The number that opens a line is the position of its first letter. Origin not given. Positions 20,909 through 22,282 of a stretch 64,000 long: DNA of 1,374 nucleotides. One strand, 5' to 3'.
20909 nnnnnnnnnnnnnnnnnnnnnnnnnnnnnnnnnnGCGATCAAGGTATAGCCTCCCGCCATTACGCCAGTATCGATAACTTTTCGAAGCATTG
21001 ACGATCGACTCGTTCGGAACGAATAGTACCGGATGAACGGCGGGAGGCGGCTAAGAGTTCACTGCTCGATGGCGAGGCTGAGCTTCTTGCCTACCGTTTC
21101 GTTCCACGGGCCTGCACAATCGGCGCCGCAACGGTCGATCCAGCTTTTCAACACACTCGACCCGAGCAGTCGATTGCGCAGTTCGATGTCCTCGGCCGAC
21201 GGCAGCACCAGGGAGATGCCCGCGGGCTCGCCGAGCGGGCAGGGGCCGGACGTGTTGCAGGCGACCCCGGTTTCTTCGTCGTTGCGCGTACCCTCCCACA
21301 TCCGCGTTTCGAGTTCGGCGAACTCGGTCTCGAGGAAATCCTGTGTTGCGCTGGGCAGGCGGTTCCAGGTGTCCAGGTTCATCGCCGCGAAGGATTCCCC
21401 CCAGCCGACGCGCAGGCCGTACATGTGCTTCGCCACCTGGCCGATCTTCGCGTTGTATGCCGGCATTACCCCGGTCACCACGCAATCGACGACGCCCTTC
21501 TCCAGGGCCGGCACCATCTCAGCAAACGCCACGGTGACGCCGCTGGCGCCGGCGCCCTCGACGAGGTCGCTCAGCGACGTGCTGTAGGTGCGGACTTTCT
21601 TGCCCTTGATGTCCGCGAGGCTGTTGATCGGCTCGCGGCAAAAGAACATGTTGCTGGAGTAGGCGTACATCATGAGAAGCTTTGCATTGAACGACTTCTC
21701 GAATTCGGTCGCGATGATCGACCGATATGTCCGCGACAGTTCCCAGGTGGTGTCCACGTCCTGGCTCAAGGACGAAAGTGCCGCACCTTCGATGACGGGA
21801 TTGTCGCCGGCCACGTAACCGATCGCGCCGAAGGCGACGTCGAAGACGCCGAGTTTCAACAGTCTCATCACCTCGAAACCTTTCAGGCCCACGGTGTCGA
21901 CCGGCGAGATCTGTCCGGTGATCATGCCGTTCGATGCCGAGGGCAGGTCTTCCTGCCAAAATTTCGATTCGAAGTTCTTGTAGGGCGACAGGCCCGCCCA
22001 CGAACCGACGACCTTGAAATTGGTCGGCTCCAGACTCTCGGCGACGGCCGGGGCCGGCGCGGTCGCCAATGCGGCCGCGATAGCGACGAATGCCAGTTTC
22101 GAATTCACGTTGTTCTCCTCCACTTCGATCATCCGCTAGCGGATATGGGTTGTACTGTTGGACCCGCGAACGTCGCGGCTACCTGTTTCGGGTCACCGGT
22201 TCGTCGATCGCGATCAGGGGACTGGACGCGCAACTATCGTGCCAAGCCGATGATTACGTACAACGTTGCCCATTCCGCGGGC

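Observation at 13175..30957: Catabolic/uptake island for an unidentified substrate with an unusual enzyme combination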

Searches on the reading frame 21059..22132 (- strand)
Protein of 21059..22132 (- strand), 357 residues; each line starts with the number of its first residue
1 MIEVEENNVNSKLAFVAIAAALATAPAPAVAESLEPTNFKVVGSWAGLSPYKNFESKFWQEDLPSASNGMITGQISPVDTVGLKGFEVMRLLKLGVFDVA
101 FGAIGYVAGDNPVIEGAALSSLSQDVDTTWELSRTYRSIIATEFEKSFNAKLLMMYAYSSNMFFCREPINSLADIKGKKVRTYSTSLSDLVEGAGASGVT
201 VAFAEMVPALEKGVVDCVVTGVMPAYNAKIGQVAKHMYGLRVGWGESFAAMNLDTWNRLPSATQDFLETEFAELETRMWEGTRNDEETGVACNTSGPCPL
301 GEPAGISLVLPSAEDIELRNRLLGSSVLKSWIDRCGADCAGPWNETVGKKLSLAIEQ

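Call 7: search_protein_families(library=pfam, proteins=[window:21059-22132:-])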
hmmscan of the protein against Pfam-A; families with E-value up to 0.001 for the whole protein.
window:21059-22132:- (357 aa): 1 family
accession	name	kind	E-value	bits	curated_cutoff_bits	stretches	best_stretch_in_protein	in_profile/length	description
PF03480.18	DctP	-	7.9e-25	88.2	23.4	1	55-287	15-247/286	Bacterial extracellular solute-binding protein, family 7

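Call 8: search_protein_families(library=ncbifam, max_evalue=0.00001, proteins=[window:21059-22132:-])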
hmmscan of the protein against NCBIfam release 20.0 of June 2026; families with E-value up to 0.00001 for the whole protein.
window:21059-22132:- (357 aa): 2 families
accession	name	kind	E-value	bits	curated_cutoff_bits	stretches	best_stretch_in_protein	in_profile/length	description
NF037995.1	TRAP_S1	subfamily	1.9e-22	79.8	50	1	57-288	17-248/271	TRAP transporter substrate-binding protein DctP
TIGR00787.1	dctP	subfamily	1.2e-14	54.4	175.05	1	57-273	17-233/257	DctP family TRAP transporter solute-binding subunit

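Call 14: search_solved_structures(query=window:21059-22129:-, max_evalue=0.001)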
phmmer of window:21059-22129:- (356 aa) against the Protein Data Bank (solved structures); distinct sequences matched with E-value up to 0.001: 52.
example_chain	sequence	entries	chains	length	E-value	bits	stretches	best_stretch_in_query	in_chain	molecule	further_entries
2pfy_A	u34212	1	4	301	2.1e-15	60.2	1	57-287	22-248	Putative exported protein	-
2pfz_A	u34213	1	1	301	4.8e-14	55.7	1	102-338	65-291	Putative exported protein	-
5i5p_A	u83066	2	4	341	1.9e-13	53.7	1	56-226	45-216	TRAP TRANSPORTER SOLUTE BINDING PROTEIN | TRAP solute Binding Protein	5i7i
5iga_A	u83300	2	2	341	3.5e-13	52.9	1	56-226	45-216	TRAP TRANSPORTER SOLUTE BINDING PROTEIN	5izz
2zzv_A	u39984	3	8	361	3.5e-12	49.6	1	15-237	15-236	ABC transporter, solute-binding protein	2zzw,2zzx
4ovt_A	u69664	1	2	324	4.7e-11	45.9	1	55-242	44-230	TRAP dicarboxylate transporter, DctP subunit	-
4n6d_A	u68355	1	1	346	7.2e-11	45.3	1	43-285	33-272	TRAP dicarboxylate transporter-DctP subunit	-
7nqg_AAA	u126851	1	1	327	1.6e-10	44.1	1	54-235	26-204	TrapT family, dctP subunit, C4-dicarboxylate periplasmic binding protein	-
4x8r_A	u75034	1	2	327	9.2e-10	41.6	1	56-287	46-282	TRAP dicarboxylate transporter, DctP subunit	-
4nn3_A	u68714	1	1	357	1.4e-09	41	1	65-273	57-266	TRAP dicarboxylate transporter, DctP subunit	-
7nr2_AAA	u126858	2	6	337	1.8e-09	40.6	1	57-284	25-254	TRAP dicarboxylate transporter, DctP subunit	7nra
4pgn_A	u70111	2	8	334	3.4e-09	39.8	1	45-282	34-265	Extracellular solute-binding protein, family 7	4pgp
4p56_A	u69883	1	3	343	4e-09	39.5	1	58-279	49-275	Putative extracellular solute-binding protein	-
4nap_A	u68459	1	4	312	5.1e-09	39.2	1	53-282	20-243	Extracellular solute-binding protein, family 7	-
5im2_A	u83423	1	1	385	5.4e-09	39.1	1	16-280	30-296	Twin-arginine translocation pathway signal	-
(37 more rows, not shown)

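Call 60: search_dna_similar(query=window:21062-22132:-, collection=plasmids, mode=protein, max_rows=20, max_evalue=1e-20)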
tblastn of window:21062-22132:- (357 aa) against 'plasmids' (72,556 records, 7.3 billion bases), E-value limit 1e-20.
Records with a match: 39; places in all: 40; records where one place covers at least 80% of the query: 36.
Best place of each record, by identity: <60% 39.
By first word of the organism name: Paracoccus 9; Sulfitobacter 4; Variovorax 4; Phaeobacter 3; Sagittula 2; Thioclava 2; Salipiger 2; Tistrella 1; Ciceribacter 1; Ponticoccus 1; and 10 more.
By predicted mobility (MOB-suite, as given by PLSDB): non-mobilizable 30; conjugative 5; mobilizable 4.
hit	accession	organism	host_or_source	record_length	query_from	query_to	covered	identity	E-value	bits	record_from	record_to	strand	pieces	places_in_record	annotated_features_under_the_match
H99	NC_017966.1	Tistrella mobilis KA081020-065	-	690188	32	356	91%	39.1%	9e-77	264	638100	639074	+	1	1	TRAP transporter substrate-binding protein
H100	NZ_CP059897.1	Ciceribacter thiooxidans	mixed culture,soil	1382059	38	348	87%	40.3%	4e-72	250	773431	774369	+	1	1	none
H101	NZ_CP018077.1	Sulfitobacter alexandrii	Alexandrium minutum,cell culture,cell ...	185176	32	356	91%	37.8%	7e-68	238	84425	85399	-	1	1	TRAP transporter substrate-binding protein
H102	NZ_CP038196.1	Paracoccus versutus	single cell,soil adjacent to the roots ...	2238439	35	348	88%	38.8%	3e-64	228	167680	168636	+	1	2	none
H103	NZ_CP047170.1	Ponticoccus alexandrii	surface sea water,shallow sea, symbosis ...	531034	38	348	87%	37.6%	2e-67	237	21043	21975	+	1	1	TRAP transporter substrate-binding protein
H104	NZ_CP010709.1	Phaeobacter inhibens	cell culture,algae aquaculture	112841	32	356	91%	36.0%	5e-68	238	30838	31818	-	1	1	TRAP transporter substrate-binding protein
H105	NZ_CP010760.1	Phaeobacter inhibens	cell culture,clam larvae aquaculture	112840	32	356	91%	36.0%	5e-68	238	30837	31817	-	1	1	TRAP transporter substrate-binding protein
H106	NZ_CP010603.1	Phaeobacter inhibens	cell culture,clam larvae aquaculture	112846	32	356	91%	36.0%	5e-68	238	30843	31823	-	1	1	TRAP transporter substrate-binding protein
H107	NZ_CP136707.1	Tritonibacter scottomollicae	Macrocystis pyrifera gametophyte,Whole ...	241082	32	356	91%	36.0%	5e-68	238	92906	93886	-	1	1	TRAP transporter substrate-binding protein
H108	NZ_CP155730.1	Sagittula stellata E-37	Pure Culture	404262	38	348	87%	37.0%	2e-65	231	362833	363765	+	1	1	TRAP transporter substrate-binding protein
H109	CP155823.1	Thioclava sp. 'Guangxiensis'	Bruguiera gymnorhiza,pure ...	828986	38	356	89%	35.7%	2e-56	205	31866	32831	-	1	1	TRAP transporter substrate-binding protein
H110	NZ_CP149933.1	Thioclava sp. GXIMD2076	pure culture,conch meat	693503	39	356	89%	35.8%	2e-55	202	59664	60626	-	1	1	TRAP transporter substrate-binding protein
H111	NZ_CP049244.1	Allorhizobium pseudoryzae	cell culture,soil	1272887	32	357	91%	34.9%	8e-65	229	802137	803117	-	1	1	none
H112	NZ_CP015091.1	Salipiger abyssi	single cell,marine seawater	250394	32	344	88%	36.3%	6e-64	227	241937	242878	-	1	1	TRAP transporter substrate-binding protein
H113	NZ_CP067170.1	Paracoccus aestuarii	cell culture,isolated from tidal flat ...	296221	38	357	90%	35.4%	3e-55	201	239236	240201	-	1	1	TRAP transporter substrate-binding protein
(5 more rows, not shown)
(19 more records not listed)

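Call 62: get_annotated_region(hit=H99, flank=8000)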
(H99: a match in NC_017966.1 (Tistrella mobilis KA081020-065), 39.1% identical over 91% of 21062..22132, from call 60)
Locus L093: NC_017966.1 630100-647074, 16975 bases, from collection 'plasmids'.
description: Tistrella mobilis KA081020-065 plasmid pTM2, complete sequence
organism: Tistrella mobilis KA081020-065 (NCBI taxid 1110502)
taxonomy: Bacteria; Pseudomonadota; Alphaproteobacteria; Geminicoccales; Geminicoccaceae; Tistrella; Tistrella mobilis; Tistrella mobilis KA081020-065
host: -; source: -; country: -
typing (MOB-suite, as given by PLSDB): non-mobilizable
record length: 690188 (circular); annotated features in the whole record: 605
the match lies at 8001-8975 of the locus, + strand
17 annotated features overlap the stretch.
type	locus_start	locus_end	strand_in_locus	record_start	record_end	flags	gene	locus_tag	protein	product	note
CDS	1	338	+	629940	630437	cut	-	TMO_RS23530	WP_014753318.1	SRPBCC domain-containing protein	-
CDS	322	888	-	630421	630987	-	-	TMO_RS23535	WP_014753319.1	LuxR C-terminal-related transcriptional regulator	GO:0006355 - regulation of DNA-templated transcription [Evidence IEA]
CDS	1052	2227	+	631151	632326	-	-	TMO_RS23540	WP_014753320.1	thiolase domain-containing protein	-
CDS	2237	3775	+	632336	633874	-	-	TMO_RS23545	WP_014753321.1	AMP-binding protein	-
CDS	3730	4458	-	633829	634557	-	-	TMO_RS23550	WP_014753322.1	UTRA domain-containing protein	GO:0006355 - regulation of DNA-templated transcription [Evidence IEA]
CDS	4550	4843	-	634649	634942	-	-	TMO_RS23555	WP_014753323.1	YciI family protein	-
CDS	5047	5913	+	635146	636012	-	-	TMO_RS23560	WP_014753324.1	polysaccharide deacetylase family protein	GO:0005975 - carbohydrate metabolic process [Evidence IEA]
CDS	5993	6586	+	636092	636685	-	-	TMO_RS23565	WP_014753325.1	TRAP transporter small permease subunit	-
CDS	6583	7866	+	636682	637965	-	-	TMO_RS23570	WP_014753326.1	TRAP transporter large permease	GO:0008643 - carbohydrate transport [Evidence IEA]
CDS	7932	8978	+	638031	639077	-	-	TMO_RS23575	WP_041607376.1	TRAP transporter substrate-binding protein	-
CDS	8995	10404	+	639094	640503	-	-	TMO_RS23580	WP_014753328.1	MmgE/PrpD family protein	-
CDS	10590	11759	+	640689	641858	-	-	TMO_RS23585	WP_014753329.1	acyl-CoA dehydrogenase family protein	-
CDS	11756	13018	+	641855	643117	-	-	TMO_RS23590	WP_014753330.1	CoA transferase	-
CDS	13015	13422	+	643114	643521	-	-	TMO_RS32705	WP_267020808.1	CoA transferase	-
CDS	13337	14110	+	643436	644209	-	-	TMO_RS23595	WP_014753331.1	CoA transferase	-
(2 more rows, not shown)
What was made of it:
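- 19125..22132 (-): TRAP transporter 1: dctP1 21059-22132, dctQ1 20411-20998, dctM1 19125-20414. A 39%-identical homologue in Tistrella pTM2 is followed directly by an MmgE/PrpD gene (call 62).
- Its 39% homologue in Tistrella lies in an operon with MmgE/PrpD (call 62).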

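Call 63: get_annotated_region(hit=H104, flank=8000)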
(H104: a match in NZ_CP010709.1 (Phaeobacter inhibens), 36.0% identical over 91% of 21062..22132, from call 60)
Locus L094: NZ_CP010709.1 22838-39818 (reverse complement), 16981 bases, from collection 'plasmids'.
description: Phaeobacter inhibens strain P66 plasmid pP66_d, complete sequence
organism: Phaeobacter inhibens (NCBI taxid 221822)
taxonomy: Bacteria; Pseudomonadota; Alphaproteobacteria; Rhodobacterales; Roseobacteraceae; Phaeobacter; Phaeobacter inhibens
host: -; source: cell culture,algae aquaculture; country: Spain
typing (MOB-suite, as given by PLSDB): mobilizable; replicon rep_cluster_392; relaxase MOBP
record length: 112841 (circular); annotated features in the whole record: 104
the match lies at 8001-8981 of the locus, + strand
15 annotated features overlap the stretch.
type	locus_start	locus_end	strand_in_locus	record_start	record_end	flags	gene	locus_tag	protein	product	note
CDS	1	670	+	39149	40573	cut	-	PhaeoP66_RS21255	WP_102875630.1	TrbI/VirB10 family protein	-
CDS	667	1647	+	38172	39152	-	-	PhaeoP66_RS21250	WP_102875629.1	ATPase, T2SS/T4P/T4SS family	-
CDS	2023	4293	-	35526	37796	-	-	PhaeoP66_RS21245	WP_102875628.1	molybdopterin-dependent oxidoreductase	-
CDS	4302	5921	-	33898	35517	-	-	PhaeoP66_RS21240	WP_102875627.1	AMP-binding protein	-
CDS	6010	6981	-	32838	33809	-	-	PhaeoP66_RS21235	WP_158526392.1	LysR family transcriptional regulator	GO:0006355 - regulation of DNA-templated transcription [Evidence IEA]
CDS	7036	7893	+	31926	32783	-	-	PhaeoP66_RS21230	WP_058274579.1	crotonase/enoyl-CoA hydratase family protein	-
CDS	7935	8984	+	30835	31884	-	-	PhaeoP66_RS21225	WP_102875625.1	TRAP transporter substrate-binding protein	-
CDS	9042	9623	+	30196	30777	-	-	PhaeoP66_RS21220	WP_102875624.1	TRAP transporter small permease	GO:0015740 - C4-dicarboxylate transport [Evidence IEA]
CDS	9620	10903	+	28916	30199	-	-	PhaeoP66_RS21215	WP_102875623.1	TRAP transporter large permease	GO:0008643 - carbohydrate transport [Evidence IEA]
CDS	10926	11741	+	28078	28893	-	-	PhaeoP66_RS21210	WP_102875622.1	SDR family oxidoreductase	-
CDS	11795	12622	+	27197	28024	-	-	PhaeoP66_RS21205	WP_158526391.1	alpha/beta hydrolase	-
CDS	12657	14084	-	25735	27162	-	-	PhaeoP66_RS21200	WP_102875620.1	aldehyde dehydrogenase family protein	-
CDS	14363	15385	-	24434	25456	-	-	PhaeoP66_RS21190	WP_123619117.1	GlxA family transcriptional regulator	-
CDS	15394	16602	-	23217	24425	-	-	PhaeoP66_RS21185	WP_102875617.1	aminomethyltransferase family protein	-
CDS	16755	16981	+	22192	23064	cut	-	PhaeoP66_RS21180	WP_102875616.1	LysR substrate-binding domain-containing protein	-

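Call 64: get_annotated_region(hit=H108, flank=8000)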
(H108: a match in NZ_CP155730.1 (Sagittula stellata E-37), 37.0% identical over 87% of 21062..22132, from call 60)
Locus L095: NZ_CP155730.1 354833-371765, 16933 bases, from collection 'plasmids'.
description: Sagittula stellata E-37 plasmid unnamed1, complete sequence
organism: Sagittula stellata E-37 (NCBI taxid 388399)
taxonomy: Bacteria; Pseudomonadota; Alphaproteobacteria; Rhodobacterales; Roseobacteraceae; Sagittula; Sagittula stellata; Sagittula stellata E-37
host: -; source: Pure Culture; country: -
typing (MOB-suite, as given by PLSDB): conjugative; replicon rep_cluster_508; relaxase MOBP; mating-pair formation MPF_T
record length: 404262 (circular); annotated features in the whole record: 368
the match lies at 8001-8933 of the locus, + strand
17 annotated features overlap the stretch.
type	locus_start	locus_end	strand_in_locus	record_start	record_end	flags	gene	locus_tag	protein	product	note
CDS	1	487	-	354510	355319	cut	-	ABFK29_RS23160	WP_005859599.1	ABC transporter permease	-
CDS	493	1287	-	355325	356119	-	-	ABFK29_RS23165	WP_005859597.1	ABC transporter ATP-binding protein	-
CDS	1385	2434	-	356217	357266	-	-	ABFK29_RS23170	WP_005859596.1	alpha/beta fold hydrolase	-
CDS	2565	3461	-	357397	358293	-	-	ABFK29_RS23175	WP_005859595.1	helix-turn-helix transcriptional regulator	GO:0006355 - regulation of DNA-templated transcription [Evidence IEA]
CDS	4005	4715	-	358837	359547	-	-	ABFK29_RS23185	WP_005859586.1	IS6 family transposase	-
CDS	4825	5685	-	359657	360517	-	-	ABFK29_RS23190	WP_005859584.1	asparaginase domain-containing protein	-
CDS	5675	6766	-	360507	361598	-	-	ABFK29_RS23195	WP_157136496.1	CapA family protein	GO:0045227 - capsule polysaccharide biosynthetic process [Evidence IEA]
CDS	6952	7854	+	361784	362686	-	puuE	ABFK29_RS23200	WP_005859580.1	allantoinase PuuE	GO:0000256 - allantoin catabolic process [Evidence IEA]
CDS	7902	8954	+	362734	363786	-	-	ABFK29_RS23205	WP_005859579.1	TRAP transporter substrate-binding protein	-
CDS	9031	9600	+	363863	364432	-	-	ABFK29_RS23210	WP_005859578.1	TRAP transporter small permease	GO:0015740 - C4-dicarboxylate transport [Evidence IEA]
CDS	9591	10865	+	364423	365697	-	-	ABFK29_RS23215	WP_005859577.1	TRAP transporter large permease subunit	GO:0015740 - C4-dicarboxylate transport [Evidence IEA]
CDS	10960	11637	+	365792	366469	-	-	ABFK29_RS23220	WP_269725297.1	GntR family transcriptional regulator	-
CDS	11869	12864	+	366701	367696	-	-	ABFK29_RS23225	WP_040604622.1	TRAP transporter substrate-binding protein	-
CDS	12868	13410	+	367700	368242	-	-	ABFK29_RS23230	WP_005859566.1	TRAP transporter small permease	GO:0015740 - C4-dicarboxylate transport [Evidence IEA]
CDS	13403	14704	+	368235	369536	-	-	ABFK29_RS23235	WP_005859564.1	TRAP transporter large permease subunit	GO:0015740 - C4-dicarboxylate transport [Evidence IEA]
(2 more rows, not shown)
